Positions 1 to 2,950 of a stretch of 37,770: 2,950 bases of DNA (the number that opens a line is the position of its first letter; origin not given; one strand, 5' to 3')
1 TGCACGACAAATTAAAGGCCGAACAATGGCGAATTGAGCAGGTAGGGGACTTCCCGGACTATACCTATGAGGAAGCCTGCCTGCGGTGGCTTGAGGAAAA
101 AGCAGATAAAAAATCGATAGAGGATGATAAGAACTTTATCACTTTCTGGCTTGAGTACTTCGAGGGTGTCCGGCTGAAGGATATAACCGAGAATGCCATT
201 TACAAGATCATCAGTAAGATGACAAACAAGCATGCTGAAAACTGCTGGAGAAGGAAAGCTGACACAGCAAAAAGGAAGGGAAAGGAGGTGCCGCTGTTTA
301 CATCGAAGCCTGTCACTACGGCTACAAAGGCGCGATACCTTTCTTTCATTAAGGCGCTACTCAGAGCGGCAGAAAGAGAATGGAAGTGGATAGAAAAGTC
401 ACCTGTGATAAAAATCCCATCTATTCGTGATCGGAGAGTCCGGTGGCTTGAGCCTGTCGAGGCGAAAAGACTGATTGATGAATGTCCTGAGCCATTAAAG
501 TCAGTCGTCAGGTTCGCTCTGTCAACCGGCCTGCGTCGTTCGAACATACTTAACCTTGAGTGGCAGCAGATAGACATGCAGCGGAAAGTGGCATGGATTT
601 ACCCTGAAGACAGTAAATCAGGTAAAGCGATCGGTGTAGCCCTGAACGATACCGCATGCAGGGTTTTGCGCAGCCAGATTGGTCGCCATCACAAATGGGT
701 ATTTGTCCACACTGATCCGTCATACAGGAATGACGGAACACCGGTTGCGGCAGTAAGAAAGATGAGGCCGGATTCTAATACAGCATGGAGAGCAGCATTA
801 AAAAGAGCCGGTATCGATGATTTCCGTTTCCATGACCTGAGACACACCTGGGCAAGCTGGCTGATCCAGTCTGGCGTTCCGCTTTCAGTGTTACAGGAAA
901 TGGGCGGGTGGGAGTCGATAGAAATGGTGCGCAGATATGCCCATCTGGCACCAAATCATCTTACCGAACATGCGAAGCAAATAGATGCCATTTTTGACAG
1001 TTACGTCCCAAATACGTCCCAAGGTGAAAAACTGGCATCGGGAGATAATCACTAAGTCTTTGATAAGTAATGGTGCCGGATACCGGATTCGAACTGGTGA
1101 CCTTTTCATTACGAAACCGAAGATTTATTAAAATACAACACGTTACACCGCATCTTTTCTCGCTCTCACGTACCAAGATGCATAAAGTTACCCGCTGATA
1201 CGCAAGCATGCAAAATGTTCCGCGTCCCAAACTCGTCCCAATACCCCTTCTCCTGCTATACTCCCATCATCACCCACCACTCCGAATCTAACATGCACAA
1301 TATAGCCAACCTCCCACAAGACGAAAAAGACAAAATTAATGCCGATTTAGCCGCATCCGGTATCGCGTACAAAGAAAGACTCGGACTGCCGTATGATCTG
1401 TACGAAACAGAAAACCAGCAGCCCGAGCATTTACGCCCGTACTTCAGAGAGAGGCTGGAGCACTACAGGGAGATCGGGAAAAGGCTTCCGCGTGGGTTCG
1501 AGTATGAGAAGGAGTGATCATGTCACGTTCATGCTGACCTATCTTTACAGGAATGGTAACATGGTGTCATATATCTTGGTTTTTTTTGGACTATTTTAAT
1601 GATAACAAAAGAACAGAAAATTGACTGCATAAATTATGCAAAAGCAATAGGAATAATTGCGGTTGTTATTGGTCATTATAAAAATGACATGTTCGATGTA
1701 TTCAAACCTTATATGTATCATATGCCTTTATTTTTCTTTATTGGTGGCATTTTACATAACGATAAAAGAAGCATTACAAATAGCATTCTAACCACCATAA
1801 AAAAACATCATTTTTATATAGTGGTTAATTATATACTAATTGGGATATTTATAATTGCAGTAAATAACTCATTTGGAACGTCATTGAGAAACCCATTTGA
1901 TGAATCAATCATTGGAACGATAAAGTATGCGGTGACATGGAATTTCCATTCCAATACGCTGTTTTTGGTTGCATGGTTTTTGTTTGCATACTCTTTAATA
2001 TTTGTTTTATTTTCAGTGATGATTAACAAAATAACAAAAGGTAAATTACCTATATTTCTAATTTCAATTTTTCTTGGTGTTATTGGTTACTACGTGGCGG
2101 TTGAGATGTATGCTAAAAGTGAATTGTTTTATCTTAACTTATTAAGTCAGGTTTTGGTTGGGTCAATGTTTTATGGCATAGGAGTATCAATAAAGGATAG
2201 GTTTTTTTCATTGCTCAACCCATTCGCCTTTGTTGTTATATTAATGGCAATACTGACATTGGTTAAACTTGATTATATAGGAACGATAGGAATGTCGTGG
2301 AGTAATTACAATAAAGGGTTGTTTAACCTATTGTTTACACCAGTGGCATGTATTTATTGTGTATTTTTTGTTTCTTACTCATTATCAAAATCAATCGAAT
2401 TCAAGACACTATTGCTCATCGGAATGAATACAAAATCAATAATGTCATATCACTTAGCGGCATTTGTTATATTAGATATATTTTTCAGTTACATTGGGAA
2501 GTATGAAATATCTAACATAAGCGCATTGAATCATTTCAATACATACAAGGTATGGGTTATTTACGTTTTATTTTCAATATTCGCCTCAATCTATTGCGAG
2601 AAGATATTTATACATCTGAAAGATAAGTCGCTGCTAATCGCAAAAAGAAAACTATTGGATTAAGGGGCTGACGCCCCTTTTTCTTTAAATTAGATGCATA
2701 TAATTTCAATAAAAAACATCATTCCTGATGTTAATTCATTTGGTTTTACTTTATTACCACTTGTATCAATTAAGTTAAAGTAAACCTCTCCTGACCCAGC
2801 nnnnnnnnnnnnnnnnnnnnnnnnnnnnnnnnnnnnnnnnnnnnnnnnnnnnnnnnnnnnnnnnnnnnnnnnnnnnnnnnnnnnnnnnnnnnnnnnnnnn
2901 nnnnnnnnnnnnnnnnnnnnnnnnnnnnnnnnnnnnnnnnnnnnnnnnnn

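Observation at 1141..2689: AT-rich conversion island between attP and the tailspike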

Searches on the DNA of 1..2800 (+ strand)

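Call 7: search_dna_similar(query=window:1000-2800:+, collection=phages, mode=near)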
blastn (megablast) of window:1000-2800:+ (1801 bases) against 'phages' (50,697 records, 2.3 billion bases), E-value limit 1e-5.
No match.

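Call 8: search_dna_similar(query=window:1000-2800:+, collection=ecoli_genomes, mode=near)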
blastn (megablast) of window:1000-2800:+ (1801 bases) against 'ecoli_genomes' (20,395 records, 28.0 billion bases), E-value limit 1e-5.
No match.
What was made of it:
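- Tried and rejected: Megablast of 1000-2800 against phages and against 5,426 E. coli genomes (calls 7, 8).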

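Call 13: search_dna_similar(query=window:1-1600:+, collection=phages, mode=distant, max_rows=15)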
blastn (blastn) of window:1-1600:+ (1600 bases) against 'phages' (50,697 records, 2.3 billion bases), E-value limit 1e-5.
Records with a match: 220; places in all: 224; records where one place covers at least 80% of the query: 1.
Best place of each record, by identity: 80-90% 1; 60-80% 219.
By first word of the organism name: Salmonella 72; Escherichia 32; Ralstonia 22; Enterobacteria 15; Burkholderia 15; Klebsiella 13; Shigella 11; Bacteriophage 9; Enterobacter 5; Edwardsiella 5; and 12 more.
By host as written in the record: - 30; Ralstonia solanacearum 19; Escherichia coli 14; Salmonella sp. 11; Salmonella enterica 11; Burkholderia sp. 9; Salmonella enterica subsp. enterica serovar Typhimurium 8; Escherichia coli str. K-12 substr. MG1655 6; and 75 more.
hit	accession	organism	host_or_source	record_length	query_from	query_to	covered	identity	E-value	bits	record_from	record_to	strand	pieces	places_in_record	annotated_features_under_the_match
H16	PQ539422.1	Proteus phage vB_BPM-V3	Proteus mirabilis BPM-3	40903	1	1382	86%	67.6%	3e-111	408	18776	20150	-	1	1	integrase | DNA polymerase III theta subunit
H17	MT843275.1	Serratia phage vB_SspM_BZS1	Serratia sp. OS31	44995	1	1190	74%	68.5%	5e-115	421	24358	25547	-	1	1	tyrosine integrase | attP; phage attachment site | excisionase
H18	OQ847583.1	Pantoea phage PA-1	Pantoea ananatis PA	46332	14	1103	68%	68.4%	3e-99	369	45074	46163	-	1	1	integrase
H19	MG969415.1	Salmonella phage GE_vB_TR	Salmonella enterica subsp. enterica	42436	65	1115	66%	70.3%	8e-119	434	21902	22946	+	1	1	record has no annotation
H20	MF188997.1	Salmonella phage vB_SalP_PM43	Salmonella enterica serovar Typhimurium ...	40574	68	1115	66%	70.1%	6e-120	437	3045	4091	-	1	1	mobile element protein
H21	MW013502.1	Salmonella phage L cI-40 13-am43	Salmonella enterica enterica sv ...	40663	68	1115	66%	70.1%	6e-120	437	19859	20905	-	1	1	int: integrase | tRNA-like fragment | int: terminator | P22 attP site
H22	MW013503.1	Salmonella phage L cII-101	Salmonella enterica enterica sv ...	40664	68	1115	66%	70.1%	6e-120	437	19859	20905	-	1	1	int: integrase | tRNA-like fragment | int: terminator | P22 attP site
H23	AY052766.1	Salmonella phage ST64T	-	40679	68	1115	66%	70.1%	6e-120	437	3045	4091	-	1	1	int: Int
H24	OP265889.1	Salmonella phage P6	Salmonella sp.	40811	68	1115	66%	70.1%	6e-120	437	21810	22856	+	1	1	integrase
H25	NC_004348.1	Salmonella phage ST64T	Salmonella enterica subsp. enterica ...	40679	68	1115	66%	70.1%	6e-120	437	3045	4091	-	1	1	int: integrase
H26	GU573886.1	Salmonella phage ST160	Salmonella enterica serovar Typhimurium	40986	68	1115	66%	70.0%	3e-118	433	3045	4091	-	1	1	int: Int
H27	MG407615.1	Salmonella phage Bp96115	Salmonella enterica subsp. enterica ...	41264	68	1115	66%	70.0%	3e-118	433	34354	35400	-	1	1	integrase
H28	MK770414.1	Salmonella phage SE16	sewage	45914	68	1115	66%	70.0%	3e-118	433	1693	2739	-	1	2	mobile element protein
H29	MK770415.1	Salmonella phage SF11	cattle feces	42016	68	1115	66%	70.0%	3e-118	433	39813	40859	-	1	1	mobile element protein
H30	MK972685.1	Salmonella phage SE10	Salmonella sp.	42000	68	1115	66%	70.0%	3e-118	433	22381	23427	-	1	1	mobile element protein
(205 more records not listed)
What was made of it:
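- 1..1055 (+): 3' part of tyrosine integrase gene (window starts inside it; longest ORF 219-1055). About 70% DNA identity to P22/L/ST64T int (call 13).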

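Call 16: get_annotated_region(hit=H16, flank=6000)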
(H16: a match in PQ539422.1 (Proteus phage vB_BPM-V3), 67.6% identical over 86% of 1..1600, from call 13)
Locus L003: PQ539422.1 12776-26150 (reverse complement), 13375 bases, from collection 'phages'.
description: Proteus phage vB_BPM-V3, complete genome.
organism: Proteus phage vB_BPM-V3 (NCBI taxid 3377755)
taxonomy: Viruses
host: Proteus mirabilis BPM-3; source: sewage; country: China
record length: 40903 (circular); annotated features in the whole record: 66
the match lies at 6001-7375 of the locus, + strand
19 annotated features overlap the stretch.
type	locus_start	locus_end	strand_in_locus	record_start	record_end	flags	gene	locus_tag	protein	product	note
CDS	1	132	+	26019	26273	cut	-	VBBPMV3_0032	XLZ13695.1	hypothetical protein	-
CDS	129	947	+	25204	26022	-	-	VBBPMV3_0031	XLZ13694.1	exonuclease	ACLAME 70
CDS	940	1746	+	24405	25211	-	-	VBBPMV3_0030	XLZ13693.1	single-stranded DNA-binding protein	-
CDS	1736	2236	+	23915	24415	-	-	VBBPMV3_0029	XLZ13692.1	single-stranded DNA-binding protein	-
CDS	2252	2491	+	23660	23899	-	-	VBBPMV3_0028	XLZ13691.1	hypothetical protein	-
CDS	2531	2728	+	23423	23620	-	-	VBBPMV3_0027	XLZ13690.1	hypothetical protein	-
CDS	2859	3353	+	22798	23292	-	-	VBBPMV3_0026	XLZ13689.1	hypothetical protein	-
CDS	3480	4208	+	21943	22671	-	-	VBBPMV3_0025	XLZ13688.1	hypothetical protein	-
CDS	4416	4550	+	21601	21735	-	-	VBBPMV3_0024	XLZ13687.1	hypothetical protein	-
CDS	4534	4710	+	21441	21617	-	-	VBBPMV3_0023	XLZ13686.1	hypothetical protein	-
CDS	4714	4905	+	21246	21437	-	-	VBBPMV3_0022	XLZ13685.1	hypothetical protein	-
CDS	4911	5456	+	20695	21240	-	-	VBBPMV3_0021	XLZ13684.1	DNA N-6-adenine methyltransferase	-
CDS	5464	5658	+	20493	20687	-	-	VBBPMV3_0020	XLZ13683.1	hypothetical protein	-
CDS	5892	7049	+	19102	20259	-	-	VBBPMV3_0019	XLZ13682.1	integrase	-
CDS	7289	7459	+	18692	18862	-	-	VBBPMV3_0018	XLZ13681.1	DNA polymerase III theta subunit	-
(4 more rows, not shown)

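Call 68: get_annotated_region(hit=H21, flank=2500)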
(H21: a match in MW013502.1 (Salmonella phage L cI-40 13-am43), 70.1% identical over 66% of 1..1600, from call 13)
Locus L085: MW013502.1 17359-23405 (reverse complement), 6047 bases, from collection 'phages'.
description: Salmonella phage L cI-40 13-am43, complete genome.
organism: Salmonella phage L cI-40 13-am43 (NCBI taxid 2777319)
taxonomy: Viruses; Duplodnaviria; Heunggongvirae; Uroviricota; Caudoviricetes; Lederbergvirus; Lederbergvirus ST64T
host: Salmonella enterica enterica sv Typhimurium LT2; source: induced from bacterial strain Salmonella enterica LT2; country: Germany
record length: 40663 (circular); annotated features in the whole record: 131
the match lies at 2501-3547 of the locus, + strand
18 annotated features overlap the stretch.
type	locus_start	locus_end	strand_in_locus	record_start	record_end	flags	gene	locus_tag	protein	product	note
CDS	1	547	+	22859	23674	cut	eaA-1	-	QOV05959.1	EaA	similar to N-terminal part of P22 eaA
regulatory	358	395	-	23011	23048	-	-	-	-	terminator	-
CDS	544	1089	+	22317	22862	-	eaA-2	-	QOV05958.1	EaA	similar to C-terminal part of P22 eaA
regulatory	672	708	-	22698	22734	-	-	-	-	terminator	-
CDS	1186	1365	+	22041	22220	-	eaG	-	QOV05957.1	EaG protein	-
regulatory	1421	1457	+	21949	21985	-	-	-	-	terminator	-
regulatory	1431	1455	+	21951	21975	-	-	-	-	terminator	-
CDS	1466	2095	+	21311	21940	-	eaC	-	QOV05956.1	EaC protein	-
CDS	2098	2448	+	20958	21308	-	xis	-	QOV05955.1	Xis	-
CDS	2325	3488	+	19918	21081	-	int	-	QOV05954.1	integrase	protein identity 98% to P22, 99% to ST104 and 97% to ES18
regulatory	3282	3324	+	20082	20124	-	int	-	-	terminator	-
misc_feature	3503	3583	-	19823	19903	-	-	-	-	-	tRNA-like fragment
misc_feature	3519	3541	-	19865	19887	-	-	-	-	-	P22 attP site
regulatory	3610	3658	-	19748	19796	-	-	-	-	terminator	-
CDS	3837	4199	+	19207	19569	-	gtrA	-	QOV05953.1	O-antigen conversion protein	O-antigen conversion protein, GtrA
CDS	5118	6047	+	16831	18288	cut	gtrC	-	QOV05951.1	O-antigen conversion protein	O-antigen conversion similar to P22 gtrC; O-antigen conversion protein, GtrC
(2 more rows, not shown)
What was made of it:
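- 1070..1112 (-): attP region: 3' fragment of a tRNA-Thr(CGU)-like gene; attP core about 1087-1109 by homology. The phage L annotation 'tRNA-like fragment / P22 attP site' lies under the aligned stretch (calls 13, 68).
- Closest known: GtrABC glucosylation module of P22 / phage L. Same: It occupies the same slot: int, attP (tRNA-Thr fragment), conversion module, tailspike (call 68).
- Checked: A tRNA 3' fragment starts at ~1070, and the annotated P22 attP core of phage L maps by homology to window ~1087-1109 (calls 13, 68).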

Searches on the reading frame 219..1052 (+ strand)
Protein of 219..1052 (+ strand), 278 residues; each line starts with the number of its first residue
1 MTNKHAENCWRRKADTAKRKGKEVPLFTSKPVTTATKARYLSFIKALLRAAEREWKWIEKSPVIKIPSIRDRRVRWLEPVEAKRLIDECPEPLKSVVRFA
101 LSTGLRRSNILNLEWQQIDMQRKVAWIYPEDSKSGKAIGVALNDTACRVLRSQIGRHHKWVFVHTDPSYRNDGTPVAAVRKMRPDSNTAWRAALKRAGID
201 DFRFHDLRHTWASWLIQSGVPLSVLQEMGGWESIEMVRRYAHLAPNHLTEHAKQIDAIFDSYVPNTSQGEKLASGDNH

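Call 4: search_protein_families(library=pfam, proteins=[window:219-1052:+], max_evalue=1)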
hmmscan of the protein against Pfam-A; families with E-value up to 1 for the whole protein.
window:219-1052:+ (278 aa): 2 families
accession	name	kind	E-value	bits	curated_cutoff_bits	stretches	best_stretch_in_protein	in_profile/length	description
PF00589.27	Phage_integrase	-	3.5e-45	154.3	27.1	1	76-246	2-171/172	Phage integrase family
PF04096.20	Nucleoporin2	-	0.12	12.9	28.4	1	97-157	37-96/148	Nup98-96 autopeptidase S59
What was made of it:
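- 1..1055 (+): PF00589 E 3.5e-45 (call 4).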

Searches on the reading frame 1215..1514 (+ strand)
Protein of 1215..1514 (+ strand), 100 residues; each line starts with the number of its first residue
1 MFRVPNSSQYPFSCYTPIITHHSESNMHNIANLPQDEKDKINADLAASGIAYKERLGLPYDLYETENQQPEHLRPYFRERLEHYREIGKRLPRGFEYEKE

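Call 4: search_protein_families(library=pfam, proteins=[window:1215-1514:+], max_evalue=1)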
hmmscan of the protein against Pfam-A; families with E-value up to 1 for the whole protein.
window:1215-1514:+ (100 aa): 2 families
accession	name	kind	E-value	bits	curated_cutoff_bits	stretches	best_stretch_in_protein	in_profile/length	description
PF06440.16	DNA_pol3_theta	-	2.6e-25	88.4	34.6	1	28-93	2-67/70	DNA polymerase III, theta subunit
PF11686.13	DUF3283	-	0.00049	20.4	25.8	1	29-85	1-60/61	Protein of unknown function (DUF3283)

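Call 5: search_protein_families(library=ncbifam, proteins=[window:1215-1514:+], max_evalue=1)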
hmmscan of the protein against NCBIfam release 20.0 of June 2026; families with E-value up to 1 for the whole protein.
window:1215-1514:+ (100 aa): 2 families
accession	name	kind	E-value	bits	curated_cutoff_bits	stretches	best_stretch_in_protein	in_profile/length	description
NF008207.0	PRK10969.1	subfamily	3.1e-23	81.4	97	1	28-96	3-72/76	DNA polymerase III subunit theta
NF010372.0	PRK13798.1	subfamily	0.00061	19.9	124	1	13-87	70-143/173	2-oxo-4-hydroxy-4-carboxy-5-ureidoimidazoline decarboxylase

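Call 6: search_protein_families(library=phrogs, proteins=[window:1215-1514:+], max_evalue=0.01)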
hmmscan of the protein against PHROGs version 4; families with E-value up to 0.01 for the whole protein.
window:1215-1514:+ (100 aa): 6 families
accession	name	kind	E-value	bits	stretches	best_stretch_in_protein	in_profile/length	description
phrog_1105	-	DNA, RNA and nucleotide metabolism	1.5e-23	83.9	1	27-94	4-71/79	DNA polymerase III theta subunit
phrog_20697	-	DNA, RNA and nucleotide metabolism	2.9e-14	54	1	28-73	4-49/67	DNA polymerase III theta subunit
phrog_27764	-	DNA, RNA and nucleotide metabolism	2.4e-09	37.9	1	28-56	4-32/48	DNA polymerase III theta subunit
phrog_10131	-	unknown function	1.1e-08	35.8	1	27-59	11-43/50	-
phrog_29833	-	unknown function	3e-06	28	1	68-94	11-37/52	-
phrog_30051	-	DNA, RNA and nucleotide metabolism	0.00049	21.4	1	29-86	4-62/64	DNA polymerase III theta subunit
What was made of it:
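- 1293..1517 (+): DNA polymerase III theta-subunit (HolE/HOT-like) homolog, 74 aa; a separate module, not AT-rich. PF06440 E 2.6e-25, NF008207 E 3e-23, phrog_1105 E 1.5e-23 (calls 4-6).
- Its substrate could therefore be a capsule or another exopolysaccharide; its best PHROG label mentions colanic acid (call 6).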
